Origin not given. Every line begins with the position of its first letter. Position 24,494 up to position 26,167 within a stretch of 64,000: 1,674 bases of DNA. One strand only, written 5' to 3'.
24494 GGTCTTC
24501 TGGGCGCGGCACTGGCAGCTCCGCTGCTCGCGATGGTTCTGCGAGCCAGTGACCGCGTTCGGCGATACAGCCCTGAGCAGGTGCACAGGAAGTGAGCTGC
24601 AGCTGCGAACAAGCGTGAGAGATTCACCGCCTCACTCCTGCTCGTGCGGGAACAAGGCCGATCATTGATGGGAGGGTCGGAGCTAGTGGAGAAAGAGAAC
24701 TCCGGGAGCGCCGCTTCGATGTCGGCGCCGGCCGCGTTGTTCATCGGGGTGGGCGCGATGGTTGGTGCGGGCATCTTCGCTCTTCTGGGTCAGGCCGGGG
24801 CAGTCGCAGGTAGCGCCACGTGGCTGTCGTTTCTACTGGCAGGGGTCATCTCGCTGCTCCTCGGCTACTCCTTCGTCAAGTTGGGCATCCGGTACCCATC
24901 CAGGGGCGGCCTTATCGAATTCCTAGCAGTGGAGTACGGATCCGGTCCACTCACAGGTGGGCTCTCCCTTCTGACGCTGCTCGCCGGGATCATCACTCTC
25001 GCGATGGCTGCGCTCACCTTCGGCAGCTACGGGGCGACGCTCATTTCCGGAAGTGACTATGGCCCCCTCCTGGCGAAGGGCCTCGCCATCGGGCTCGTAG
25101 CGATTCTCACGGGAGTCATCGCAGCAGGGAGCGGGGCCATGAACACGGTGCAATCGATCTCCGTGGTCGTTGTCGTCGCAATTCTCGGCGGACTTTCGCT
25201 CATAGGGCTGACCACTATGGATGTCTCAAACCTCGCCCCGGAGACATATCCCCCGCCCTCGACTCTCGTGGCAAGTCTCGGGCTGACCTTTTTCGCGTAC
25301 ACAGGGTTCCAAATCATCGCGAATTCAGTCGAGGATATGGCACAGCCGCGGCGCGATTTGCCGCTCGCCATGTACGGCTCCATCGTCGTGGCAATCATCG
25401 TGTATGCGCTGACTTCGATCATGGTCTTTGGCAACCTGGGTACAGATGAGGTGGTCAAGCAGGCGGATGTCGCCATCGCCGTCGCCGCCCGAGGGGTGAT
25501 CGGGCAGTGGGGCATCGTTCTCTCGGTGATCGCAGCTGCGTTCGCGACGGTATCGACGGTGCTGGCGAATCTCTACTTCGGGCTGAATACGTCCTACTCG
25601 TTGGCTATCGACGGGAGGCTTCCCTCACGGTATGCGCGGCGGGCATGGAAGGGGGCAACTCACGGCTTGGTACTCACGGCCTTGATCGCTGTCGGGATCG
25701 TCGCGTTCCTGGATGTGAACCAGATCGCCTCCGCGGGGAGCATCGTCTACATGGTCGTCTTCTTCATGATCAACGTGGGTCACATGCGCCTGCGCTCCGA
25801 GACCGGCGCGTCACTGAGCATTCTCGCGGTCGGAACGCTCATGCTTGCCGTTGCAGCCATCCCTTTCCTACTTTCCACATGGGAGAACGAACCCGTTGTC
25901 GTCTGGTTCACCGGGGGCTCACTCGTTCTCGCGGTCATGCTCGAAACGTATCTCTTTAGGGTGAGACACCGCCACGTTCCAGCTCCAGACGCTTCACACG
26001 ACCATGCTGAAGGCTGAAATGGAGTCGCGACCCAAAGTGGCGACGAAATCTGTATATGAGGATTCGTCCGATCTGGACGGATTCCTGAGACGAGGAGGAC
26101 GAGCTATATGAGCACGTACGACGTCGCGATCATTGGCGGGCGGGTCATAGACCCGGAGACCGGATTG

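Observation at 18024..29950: An ~11.9 kb lower-G+C block beside tRNA-Arg looks like a decayed genomic island carrying amino-acid/dicarboxylate uptake and hydrolase genes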

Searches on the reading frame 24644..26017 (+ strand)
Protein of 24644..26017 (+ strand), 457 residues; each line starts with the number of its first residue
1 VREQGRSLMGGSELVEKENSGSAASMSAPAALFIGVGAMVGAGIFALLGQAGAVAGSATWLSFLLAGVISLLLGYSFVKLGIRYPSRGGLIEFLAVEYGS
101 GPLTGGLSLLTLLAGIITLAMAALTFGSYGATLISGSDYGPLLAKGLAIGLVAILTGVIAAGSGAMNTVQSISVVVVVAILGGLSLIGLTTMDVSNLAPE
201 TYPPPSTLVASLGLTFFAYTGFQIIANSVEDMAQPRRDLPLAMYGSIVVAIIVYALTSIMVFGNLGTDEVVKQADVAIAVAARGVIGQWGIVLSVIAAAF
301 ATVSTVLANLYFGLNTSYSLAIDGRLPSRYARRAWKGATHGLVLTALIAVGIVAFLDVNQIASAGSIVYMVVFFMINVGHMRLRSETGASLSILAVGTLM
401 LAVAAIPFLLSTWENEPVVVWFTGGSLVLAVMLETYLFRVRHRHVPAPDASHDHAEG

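Call 4: search_protein_families(library=pfam, proteins=[window:24644-26017:+])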
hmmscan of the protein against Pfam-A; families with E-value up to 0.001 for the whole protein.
window:24644-26017:+ (457 aa): 3 families
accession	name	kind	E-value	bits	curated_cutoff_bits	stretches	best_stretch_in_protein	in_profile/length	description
PF13520.12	AA_permease_2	-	4.6e-29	102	27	1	30-390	5-380/427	Amino acid permease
PF00324.27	AA_permease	-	8.9e-13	48.2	24.6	1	32-398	3-399/470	Amino acid permease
PF03845.19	Spore_permease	-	9.2e-10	38.3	23.4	1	31-272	7-241/321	Spore germination protein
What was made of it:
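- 24644..26017 (+): APC-superfamily amino-acid permease. PF13520 (call 4).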

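Call 21: find_homologous_proteins(query=window:24644-26017:+)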
Query window:24644-26017:+ (457 aa): 1939 proteins with E <= 0.001 among 8000 candidates; the best 120 are listed.
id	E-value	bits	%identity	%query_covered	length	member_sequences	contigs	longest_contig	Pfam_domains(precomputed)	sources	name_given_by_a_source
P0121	5.8e-268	907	100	97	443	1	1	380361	PF13520.13,PF00324.28,PF03845.20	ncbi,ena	-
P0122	2.1e-258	875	99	95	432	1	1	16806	PF13520.13,PF00324.28,PF03845.20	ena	-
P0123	2.7e-257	872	99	95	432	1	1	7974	PF13520.13,PF00324.28,PF03845.20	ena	-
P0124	2.7e-256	868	99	94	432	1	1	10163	PF13520.13,PF00324.28,PF03845.20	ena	-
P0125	6.3e-208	709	78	97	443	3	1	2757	PF13520.13,PF00324.28,PF03845.20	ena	-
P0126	1.9e-207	707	78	96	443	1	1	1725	PF13520.13,PF00324.28,PF03845.20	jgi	-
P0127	7.2e-207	706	78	95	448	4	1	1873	PF13520.13,PF00324.28,PF03845.20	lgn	-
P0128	1.8e-206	704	79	94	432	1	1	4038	PF13520.13,PF00324.28,PF03845.20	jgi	jgi:amino acid transporter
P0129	2.4e-206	704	80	94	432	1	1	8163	PF13520.13,PF00324.28,PF03845.20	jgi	jgi:amino acid transporter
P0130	3.7e-204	697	79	93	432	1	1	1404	PF13520.13,PF00324.28,PF03845.20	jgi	jgi:amino acid transporter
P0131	1.2e-202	692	79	93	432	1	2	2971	PF13520.13,PF00324.28,PF03845.20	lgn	-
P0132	1.7e-196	671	78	92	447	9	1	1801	PF13520.13,PF00324.28,PF03845.20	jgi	jgi:amino acid transporter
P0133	5.4e-189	647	70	96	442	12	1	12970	PF13520.13,PF00324.28,PF03845.20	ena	-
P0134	5.8e-187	640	70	97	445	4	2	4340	PF13520.13,PF00324.28,PF03845.20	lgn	-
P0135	2.7e-185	634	83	82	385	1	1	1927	PF13520.13,PF00324.28,PF03845.20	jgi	jgi:amino acid transporter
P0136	4.7e-176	604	68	94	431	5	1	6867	PF13520.13,PF00324.28,PF03845.20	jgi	jgi:amino acid transporter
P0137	1.7e-144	500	89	58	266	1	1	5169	PF13520.13,PF00324.28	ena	-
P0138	2.6e-142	493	56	96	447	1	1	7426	PF13520.13,PF00324.28,PF03845.20,PF03222.20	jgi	jgi:amino acid transporter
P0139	1.6e-91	326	43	93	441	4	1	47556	PF13520.13,PF00324.28,PF03845.20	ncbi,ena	-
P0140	1.9e-90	322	43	96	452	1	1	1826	PF13520.13,PF00324.28,PF03845.20,PF03222.20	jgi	jgi:amino acid transporter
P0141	2.6e-87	312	41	95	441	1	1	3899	PF13520.13,PF00324.28,PF03845.20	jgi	jgi:amino acid transporter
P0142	2.4e-86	309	43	93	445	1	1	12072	PF13520.13,PF00324.28,PF03845.20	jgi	jgi:amino acid transporter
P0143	4.8e-85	304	40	93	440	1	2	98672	PF13520.13,PF00324.28,PF03222.20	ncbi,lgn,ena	-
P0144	6.7e-85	304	41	88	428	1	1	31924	PF13520.13,PF00324.28,PF03845.20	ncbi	-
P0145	4.9e-84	301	44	93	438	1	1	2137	PF13520.13,PF00324.28,PF03845.20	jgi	jgi:amino acid transporter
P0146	9.4e-84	300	45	86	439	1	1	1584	PF13520.13,PF00324.28,PF03845.20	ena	-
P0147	1.1e-83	300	44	95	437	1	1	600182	PF13520.13,PF00324.28,PF03845.20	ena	-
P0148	1.1e-83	300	44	92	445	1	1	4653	PF13520.13,PF00324.28,PF03845.20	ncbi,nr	ncbi:MAG TPA: APC family permease [Candidatus Limnocylindrales bacterium]|nr:APC family permease [Ca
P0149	1.9e-83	299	40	98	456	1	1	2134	PF13520.13,PF00324.28,PF03845.20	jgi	jgi:amino acid transporter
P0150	2.5e-83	299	44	95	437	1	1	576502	PF13520.13,PF00324.28,PF03845.20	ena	-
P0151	2.7e-83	298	44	95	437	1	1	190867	PF13520.13,PF00324.28,PF03845.20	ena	-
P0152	3.0e-83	298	44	93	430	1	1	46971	PF13520.13,PF00324.28,PF03845.20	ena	-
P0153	4.2e-83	298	40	94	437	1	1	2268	PF13520.13,PF00324.28,PF03845.20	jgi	-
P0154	4.6e-83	298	44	88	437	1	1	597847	PF13520.13,PF00324.28,PF03845.20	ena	-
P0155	7.4e-83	297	44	95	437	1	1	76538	PF13520.13,PF00324.28,PF03845.20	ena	-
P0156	7.5e-83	297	42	93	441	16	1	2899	PF13520.13,PF00324.28,PF03845.20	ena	-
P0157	8.0e-83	297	40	96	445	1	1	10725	PF13520.13,PF00324.28,PF03845.20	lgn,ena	-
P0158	8.2e-83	297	43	93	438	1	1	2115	PF13520.13,PF00324.28,PF03845.20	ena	-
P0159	9.7e-83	297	44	92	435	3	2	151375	PF13520.13,PF00324.28,PF03845.20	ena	-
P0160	1.1e-82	296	44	86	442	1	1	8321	PF13520.13,PF00324.28,PF03845.20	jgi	jgi:amino acid transporter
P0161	1.3e-82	296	43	95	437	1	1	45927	PF13520.13,PF00324.28,PF03845.20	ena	-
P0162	1.4e-82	296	43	93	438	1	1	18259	PF13520.13,PF00324.28,PF03845.20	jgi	jgi:amino acid transporter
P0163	1.4e-82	296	43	95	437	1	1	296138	PF13520.13,PF00324.28,PF03845.20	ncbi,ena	-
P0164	1.5e-82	296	39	97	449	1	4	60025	PF13520.13,PF00324.28,PF03845.20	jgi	jgi:amino acid transporter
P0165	1.7e-82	296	45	88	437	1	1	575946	PF13520.13,PF00324.28,PF03845.20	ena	-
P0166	2.6e-82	295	43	92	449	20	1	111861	PF13520.13,PF00324.28,PF03845.20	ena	-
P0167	4.1e-82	295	43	93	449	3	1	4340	PF13520.13,PF00324.28,PF03845.20,PF03222.20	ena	-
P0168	4.1e-82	295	44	88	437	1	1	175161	PF13520.13,PF00324.28,PF03845.20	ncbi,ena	-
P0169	4.5e-82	294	43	95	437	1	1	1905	PF13520.13,PF00324.28,PF03845.20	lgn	-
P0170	8.9e-82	293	40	93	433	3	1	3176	PF13520.13,PF00324.28,PF03845.20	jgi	jgi:amino acid transporter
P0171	9.4e-82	293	43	86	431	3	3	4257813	PF13520.13,PF00324.28,PF03845.20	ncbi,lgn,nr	ncbi:APC family permease [Cellulomonas soli]|nr:APC family permease [Cellulomonas soli] NYI60522.1 a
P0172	1.0e-81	293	43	93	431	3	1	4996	PF13520.13,PF00324.28,PF03845.20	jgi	-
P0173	1.3e-81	293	40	95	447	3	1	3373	PF13520.13,PF00324.28,PF03845.20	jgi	jgi:amino acid transporter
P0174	1.8e-81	292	40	94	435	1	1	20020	PF13520.13,PF00324.28,PF03222.20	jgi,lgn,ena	-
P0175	2.0e-81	292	41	91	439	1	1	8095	PF13520.13,PF00324.28,PF03845.20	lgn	-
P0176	2.1e-81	292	41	98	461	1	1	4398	PF13520.13,PF00324.28,PF03845.20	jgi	jgi:amino acid transporter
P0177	2.2e-81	292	41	92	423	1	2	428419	PF13520.13,PF00324.28,PF03845.20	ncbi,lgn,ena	-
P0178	2.3e-81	292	42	87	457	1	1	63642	PF13520.13,PF00324.28,PF03845.20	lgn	-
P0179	2.9e-81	292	44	91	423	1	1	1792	PF13520.13,PF00324.28,PF03845.20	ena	-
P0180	3.5e-81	291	41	93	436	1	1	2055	PF13520.13,PF00324.28,PF03845.20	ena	-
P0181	3.5e-81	291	41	94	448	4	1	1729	PF13520.13,PF00324.28,PF03845.20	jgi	jgi:amino acid transporter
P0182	3.8e-81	291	42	96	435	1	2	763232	PF13520.13,PF00324.28,PF03845.20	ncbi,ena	-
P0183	4.4e-81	291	42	79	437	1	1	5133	PF13520.13,PF00324.28,PF03845.20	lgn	-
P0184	5.3e-81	291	42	96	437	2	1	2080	PF13520.13,PF00324.28,PF03845.20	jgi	jgi:amino acid transporter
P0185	5.5e-81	291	40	95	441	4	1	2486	PF13520.13,PF00324.28,PF03845.20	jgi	jgi:amino acid transporter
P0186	5.6e-81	291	41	95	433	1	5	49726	PF13520.13,PF00324.28,PF03845.20,PF03222.20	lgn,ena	-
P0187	5.8e-81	291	41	90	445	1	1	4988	PF13520.13,PF00324.28,PF03845.20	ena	-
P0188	6.0e-81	291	41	89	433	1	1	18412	PF13520.13,PF00324.28,PF03845.20,PF03222.20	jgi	-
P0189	9.1e-81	290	41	94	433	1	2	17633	PF13520.13,PF00324.28,PF03845.20,PF03222.20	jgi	jgi:amino acid transporter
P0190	1.0e-80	290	39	94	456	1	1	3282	PF13520.13,PF00324.28,PF03845.20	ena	-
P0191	1.2e-80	290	40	93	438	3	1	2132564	PF13520.13,PF00324.28,PF03845.20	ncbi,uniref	ncbi:APC family permease [Nocardia asteroides]|uniref:APC family permease n=1 Tax=Nocardia asteroide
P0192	1.4e-80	290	43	94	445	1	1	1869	PF13520.13,PF00324.28,PF03845.20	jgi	jgi:amino acid transporter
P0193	1.4e-80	289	41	92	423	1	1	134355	PF13520.13,PF00324.28,PF03845.20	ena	-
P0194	1.9e-80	289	40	94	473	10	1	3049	PF13520.13,PF00324.28,PF03845.20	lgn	-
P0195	2.3e-80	289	43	93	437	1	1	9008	PF13520.13,PF00324.28,PF03845.20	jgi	jgi:amino acid transporter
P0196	2.3e-80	289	41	90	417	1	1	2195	PF13520.13,PF00324.28,PF03845.20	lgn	-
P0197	2.4e-80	289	41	91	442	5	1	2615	PF13520.13,PF00324.28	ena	-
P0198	2.6e-80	289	40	94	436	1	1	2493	PF13520.13,PF00324.28,PF03845.20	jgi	jgi:amino acid transporter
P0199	2.7e-80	289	41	93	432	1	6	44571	PF13520.13,PF00324.28,PF03845.20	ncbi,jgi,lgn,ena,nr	ncbi:MAG: amino acid permease [Rhodospirillaceae bacterium]|jgi:amino acid transporter|nr:amino acid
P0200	2.7e-80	289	43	86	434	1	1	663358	PF13520.13,PF00324.28,PF03845.20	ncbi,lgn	-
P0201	2.8e-80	288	40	91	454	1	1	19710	PF13520.13,PF00324.28,PF03845.20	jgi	jgi:amino acid transporter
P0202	3.0e-80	288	44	86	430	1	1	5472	PF13520.13,PF00324.28,PF03845.20,PF03222.20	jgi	jgi:amino acid transporter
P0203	3.3e-80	288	38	97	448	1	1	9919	PF13520.13,PF00324.28,PF03845.20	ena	-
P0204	3.3e-80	288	38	91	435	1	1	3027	PF13520.13,PF00324.28,PF03845.20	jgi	-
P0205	3.8e-80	288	43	94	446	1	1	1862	PF13520.13,PF00324.28,PF03845.20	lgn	-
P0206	3.9e-80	288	41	87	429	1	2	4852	PF13520.13,PF00324.28,PF03845.20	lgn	-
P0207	4.0e-80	288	42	86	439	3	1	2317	PF13520.13,PF00324.28,PF03845.20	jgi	-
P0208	4.1e-80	288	42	79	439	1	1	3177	PF13520.13,PF00324.28,PF03845.20,PF03222.20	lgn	-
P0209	4.4e-80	288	43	92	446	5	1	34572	PF13520.13,PF00324.28,PF03845.20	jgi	jgi:amino acid transporter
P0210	4.8e-80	288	43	93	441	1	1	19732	PF13520.13,PF00324.28,PF03845.20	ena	-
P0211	5.1e-80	288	41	92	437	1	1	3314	PF13520.13,PF00324.28,PF03845.20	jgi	jgi:amino acid transporter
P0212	5.2e-80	288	41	92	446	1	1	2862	PF13520.13,PF00324.28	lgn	-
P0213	5.6e-80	288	38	95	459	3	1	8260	PF13520.13,PF00324.28,PF03222.20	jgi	-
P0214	6.3e-80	287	41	95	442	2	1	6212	PF13520.13,PF00324.28,PF03845.20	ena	-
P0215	6.3e-80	287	41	88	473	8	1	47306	PF13520.13,PF00324.28,PF03845.20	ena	-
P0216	8.3e-80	287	43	92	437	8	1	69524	PF13520.13,PF00324.28,PF03845.20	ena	-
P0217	8.8e-80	287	43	88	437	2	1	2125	PF13520.13,PF00324.28,PF03845.20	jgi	jgi:amino acid transporter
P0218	9.2e-80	287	40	94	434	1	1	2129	PF13520.13,PF00324.28,PF03845.20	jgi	jgi:amino acid transporter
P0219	1.1e-79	287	43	95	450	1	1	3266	PF13520.13,PF00324.28,PF03845.20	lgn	-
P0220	1.3e-79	286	40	92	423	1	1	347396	PF13520.13,PF00324.28,PF03845.20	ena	-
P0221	1.4e-79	286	43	86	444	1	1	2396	PF13520.13,PF00324.28,PF03845.20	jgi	-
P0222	1.4e-79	286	44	92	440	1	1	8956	PF13520.13,PF00324.28,PF03845.20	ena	-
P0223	1.4e-79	286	41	93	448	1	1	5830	PF13520.13,PF00324.28,PF03845.20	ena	-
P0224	1.7e-79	286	41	96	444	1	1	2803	PF13520.13,PF00324.28,PF03845.20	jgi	-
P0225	1.8e-79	286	39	93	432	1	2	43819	PF13520.13,PF00324.28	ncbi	ncbi:MAG: APC family permease [Alphaproteobacteria bacterium]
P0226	1.9e-79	286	39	94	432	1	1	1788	PF13520.13,PF00324.28,PF03845.20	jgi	jgi:amino acid transporter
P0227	1.9e-79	286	41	94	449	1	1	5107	PF01490.25,PF13520.13,PF00324.28,PF03845.20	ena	-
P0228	2.1e-79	286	44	89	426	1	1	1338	PF13520.13,PF00324.28,PF03845.20,PF03222.20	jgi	jgi:amino acid transporter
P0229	2.2e-79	286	38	96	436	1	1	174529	PF13520.13,PF00324.28,PF03845.20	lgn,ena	-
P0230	2.5e-79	285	43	93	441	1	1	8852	PF13520.13,PF00324.28,PF03845.20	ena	-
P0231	3.1e-79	285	41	95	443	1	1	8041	PF13520.13,PF00324.28,PF03845.20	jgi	jgi:amino acid transporter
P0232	3.1e-79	285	40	96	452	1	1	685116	PF13520.13,PF00324.28,PF03845.20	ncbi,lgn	ncbi:APC family permease [Rhodococcus sp. NPDC003322]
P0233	3.2e-79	285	43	94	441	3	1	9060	PF13520.13,PF00324.28,PF03845.20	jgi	jgi:amino acid transporter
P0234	3.3e-79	285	42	91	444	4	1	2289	PF13520.13,PF00324.28,PF03845.20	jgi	jgi:amino acid transporter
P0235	3.5e-79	285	40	92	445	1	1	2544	PF13520.13,PF00324.28,PF03845.20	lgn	-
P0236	3.5e-79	285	41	96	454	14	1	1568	PF13520.13,PF00324.28,PF03845.20,PF03222.20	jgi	jgi:amino acid transporter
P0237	3.6e-79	285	44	80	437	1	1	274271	PF13520.13,PF00324.28,PF03845.20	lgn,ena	-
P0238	4.5e-79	285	40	92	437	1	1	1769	PF13520.13,PF00324.28,PF03845.20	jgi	jgi:amino acid transporter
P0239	4.6e-79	285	40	95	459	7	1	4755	PF13520.13,PF00324.28,PF03845.20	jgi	jgi:amino acid transporter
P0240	5.1e-79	284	43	86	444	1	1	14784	PF13520.13,PF00324.28,PF03845.20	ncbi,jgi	-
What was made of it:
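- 24644..26017 (+): The next relatives are at 78-80%, 70% and 68% (call 21).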

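Call 22: find_encoding_contigs(protein=P0122, flank=10000, max_places=3)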
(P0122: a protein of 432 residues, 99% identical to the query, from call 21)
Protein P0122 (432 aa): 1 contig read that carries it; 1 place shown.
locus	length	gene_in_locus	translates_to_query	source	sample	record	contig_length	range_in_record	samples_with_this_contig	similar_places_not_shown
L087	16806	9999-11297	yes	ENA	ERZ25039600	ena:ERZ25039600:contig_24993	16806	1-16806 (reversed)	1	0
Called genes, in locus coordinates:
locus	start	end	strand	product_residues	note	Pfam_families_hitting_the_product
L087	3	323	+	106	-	?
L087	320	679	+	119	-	PF25160:LdpA_Fe-S-bd (faint), PF00037:Fer4 (weak), PF12797:Fer4_2 (weak), PF12837:Fer4_6 (weak), PF13459:Fer4_15, PF14697:Fer4_21 (faint), PF13370:Fer4_13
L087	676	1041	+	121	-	PF00472:RF-1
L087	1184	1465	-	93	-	PF07561:DUF1540 (weak)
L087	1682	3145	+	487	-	PF00930:DPPIV_N (faint), PF13620:CarboxypepD_reg (faint), PF26550:Tricorn_2nd (faint), PF26549:Tricorn_N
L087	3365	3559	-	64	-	-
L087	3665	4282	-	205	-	-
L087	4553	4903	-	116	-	-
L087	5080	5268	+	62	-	-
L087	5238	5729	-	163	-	PF03239:FTR1 (weak)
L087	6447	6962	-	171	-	-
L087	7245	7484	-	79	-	-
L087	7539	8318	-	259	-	-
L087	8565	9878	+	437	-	PF06738:ThrE, PF12821:ThrE_2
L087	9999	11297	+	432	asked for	PF00324:AA_permease, PF03845:Spore_permease, PF13520:AA_permease_2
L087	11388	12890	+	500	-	PF07969:Amidohydro_3 (weak), PF01979:Amidohydro_1 (faint), PF07969:Amidohydro_3 (weak)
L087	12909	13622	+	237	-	PF02492:cobW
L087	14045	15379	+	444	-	PF03605:DcuA_DcuB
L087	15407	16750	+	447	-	PF04389:Peptidase_M28 (weak), PF01546:Peptidase_M20, PF07687:M20_dimer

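Call 23: find_encoding_contigs(protein=P0124, flank=10000, max_places=3)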
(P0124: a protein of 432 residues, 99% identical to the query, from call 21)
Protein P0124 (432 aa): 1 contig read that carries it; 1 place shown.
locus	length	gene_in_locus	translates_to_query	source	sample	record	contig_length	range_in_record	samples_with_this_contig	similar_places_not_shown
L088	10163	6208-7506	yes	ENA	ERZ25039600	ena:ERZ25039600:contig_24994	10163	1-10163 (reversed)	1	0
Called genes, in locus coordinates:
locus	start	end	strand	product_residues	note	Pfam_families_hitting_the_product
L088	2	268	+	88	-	?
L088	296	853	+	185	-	PF03605:DcuA_DcuB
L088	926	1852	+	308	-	PF04389:Peptidase_M28 (weak), PF01546:Peptidase_M20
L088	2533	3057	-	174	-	PF06897:DUF1269, PF13488:Gly-zipper_Omp (weak)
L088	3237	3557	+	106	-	-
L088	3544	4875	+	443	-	PF06738:ThrE, PF12821:ThrE_2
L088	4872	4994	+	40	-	-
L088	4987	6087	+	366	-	PF01594:AI-2E_transport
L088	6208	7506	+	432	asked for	PF00324:AA_permease, PF03845:Spore_permease, PF13520:AA_permease_2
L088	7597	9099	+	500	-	PF07969:Amidohydro_3 (weak), PF01979:Amidohydro_1 (faint), PF07969:Amidohydro_3 (weak)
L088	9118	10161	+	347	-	PF00009:GTP_EFTU (faint), PF02492:cobW, PF07683:CobW_C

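Call 24: find_encoding_contigs(protein=P0133, flank=10000, max_places=3)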
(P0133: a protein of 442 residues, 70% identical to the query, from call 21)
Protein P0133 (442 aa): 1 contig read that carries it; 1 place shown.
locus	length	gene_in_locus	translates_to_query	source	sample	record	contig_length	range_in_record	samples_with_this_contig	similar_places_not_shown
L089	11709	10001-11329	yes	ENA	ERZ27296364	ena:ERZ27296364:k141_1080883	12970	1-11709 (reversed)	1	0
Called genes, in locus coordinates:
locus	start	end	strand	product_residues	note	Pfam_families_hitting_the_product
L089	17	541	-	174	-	PF06897:DUF1269, PF13488:Gly-zipper_Omp (weak)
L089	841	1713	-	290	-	PF12833:HTH_18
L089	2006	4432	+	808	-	PF03706:LPG_synthase_TM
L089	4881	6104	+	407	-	PF06738:ThrE, PF12821:ThrE_2 (faint)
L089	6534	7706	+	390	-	-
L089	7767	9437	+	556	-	PF00916:Sulfate_transp, PF01740:STAS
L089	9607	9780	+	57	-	-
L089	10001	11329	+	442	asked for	PF03845:Spore_permease, PF13520:AA_permease_2, PF00324:AA_permease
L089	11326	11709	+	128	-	?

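Call 28: find_encoding_contigs(protein=P0123, flank=10000, max_places=3)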
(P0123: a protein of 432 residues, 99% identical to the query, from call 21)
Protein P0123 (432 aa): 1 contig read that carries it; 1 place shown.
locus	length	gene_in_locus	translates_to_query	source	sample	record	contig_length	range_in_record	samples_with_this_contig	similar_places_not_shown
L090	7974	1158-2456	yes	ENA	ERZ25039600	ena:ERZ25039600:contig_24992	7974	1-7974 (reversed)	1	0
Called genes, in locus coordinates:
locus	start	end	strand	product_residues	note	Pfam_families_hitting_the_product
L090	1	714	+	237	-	?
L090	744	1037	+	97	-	PF01594:AI-2E_transport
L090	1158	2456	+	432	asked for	PF00324:AA_permease, PF03845:Spore_permease, PF13520:AA_permease_2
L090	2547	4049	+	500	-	PF07969:Amidohydro_3 (weak), PF01979:Amidohydro_1 (faint), PF07969:Amidohydro_3 (weak)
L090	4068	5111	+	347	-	PF00009:GTP_EFTU (faint), PF02492:cobW, PF07683:CobW_C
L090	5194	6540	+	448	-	PF03605:DcuA_DcuB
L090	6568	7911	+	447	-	PF04389:Peptidase_M28 (weak), PF01546:Peptidase_M20, PF07687:M20_dimer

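Call 29: find_encoding_contigs(protein=P0129, flank=10000, max_places=3)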
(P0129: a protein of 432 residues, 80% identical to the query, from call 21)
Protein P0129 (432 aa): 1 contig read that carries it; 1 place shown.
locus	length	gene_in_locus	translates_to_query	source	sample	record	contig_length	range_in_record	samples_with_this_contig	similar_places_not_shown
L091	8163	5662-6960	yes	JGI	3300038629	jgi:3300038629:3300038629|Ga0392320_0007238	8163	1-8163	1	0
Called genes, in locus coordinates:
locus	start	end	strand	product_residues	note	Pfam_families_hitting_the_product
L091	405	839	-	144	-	-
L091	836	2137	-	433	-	PF00324:AA_permease, PF03222:Trp_Tyr_perm (weak), PF03845:Spore_permease, PF13520:AA_permease_2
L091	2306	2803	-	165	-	-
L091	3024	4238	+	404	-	PF06738:ThrE, PF12821:ThrE_2 (faint)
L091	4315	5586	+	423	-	PF01546:Peptidase_M20, PF07687:M20_dimer (weak)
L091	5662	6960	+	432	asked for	PF00324:AA_permease, PF03845:Spore_permease, PF13520:AA_permease_2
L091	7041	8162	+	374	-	?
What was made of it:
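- Closest known: Metabolic. Different: Its closest relatives appear to belong to the same broad lineage, at 68-80% aa identity with the same gene partners (calls 21, 29).
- Relatives at 68-80% aa identity keep ThrE, M20, APC and amidohydrolase together (calls 21, 24, 29).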
